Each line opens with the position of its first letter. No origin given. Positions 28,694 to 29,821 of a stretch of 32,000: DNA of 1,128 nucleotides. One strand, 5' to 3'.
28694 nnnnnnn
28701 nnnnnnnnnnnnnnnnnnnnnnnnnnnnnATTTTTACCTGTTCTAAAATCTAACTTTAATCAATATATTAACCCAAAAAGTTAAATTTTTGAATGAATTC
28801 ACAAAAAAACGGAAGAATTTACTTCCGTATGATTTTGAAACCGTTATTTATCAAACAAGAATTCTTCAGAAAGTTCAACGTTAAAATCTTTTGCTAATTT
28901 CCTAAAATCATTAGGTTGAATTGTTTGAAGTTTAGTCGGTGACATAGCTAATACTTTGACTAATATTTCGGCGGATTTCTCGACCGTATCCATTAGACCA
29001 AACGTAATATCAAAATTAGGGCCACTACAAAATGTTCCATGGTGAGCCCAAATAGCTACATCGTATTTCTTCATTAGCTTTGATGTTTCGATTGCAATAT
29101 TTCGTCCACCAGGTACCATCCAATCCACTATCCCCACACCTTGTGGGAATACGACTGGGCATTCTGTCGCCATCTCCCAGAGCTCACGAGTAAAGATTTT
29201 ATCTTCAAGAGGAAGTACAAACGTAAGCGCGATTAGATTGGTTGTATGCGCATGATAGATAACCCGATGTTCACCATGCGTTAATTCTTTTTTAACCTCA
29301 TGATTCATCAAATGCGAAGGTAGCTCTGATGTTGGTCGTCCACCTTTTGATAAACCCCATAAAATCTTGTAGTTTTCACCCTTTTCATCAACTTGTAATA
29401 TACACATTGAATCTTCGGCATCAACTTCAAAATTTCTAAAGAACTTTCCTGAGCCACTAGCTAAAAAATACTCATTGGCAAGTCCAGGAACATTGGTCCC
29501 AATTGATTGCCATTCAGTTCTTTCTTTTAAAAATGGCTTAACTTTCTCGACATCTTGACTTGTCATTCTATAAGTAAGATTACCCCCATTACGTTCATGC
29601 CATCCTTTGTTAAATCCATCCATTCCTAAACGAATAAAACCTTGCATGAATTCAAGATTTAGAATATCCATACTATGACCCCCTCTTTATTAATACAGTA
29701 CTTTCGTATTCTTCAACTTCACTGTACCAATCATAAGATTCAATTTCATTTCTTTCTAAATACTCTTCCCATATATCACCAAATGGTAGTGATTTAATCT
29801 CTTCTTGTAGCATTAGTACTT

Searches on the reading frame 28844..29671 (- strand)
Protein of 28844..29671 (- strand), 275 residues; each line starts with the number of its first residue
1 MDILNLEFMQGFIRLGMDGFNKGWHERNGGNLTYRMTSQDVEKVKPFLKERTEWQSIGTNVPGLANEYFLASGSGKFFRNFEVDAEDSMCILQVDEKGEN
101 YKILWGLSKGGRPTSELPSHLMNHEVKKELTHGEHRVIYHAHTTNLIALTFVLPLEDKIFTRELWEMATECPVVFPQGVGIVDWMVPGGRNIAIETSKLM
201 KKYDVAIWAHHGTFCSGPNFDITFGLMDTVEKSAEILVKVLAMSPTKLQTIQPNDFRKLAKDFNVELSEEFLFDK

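Call 7: search_protein_families(library=pfam, proteins=[window:28844-29671:-])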
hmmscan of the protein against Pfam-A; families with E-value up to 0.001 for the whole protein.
window:28844-29671:- (275 aa): 1 family
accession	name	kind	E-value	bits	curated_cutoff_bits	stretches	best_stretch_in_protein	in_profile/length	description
PF00596.27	Aldolase_II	-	4.4e-20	72.8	22.2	1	16-237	7-182/183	Class II Aldolase and Adducin N-terminal domain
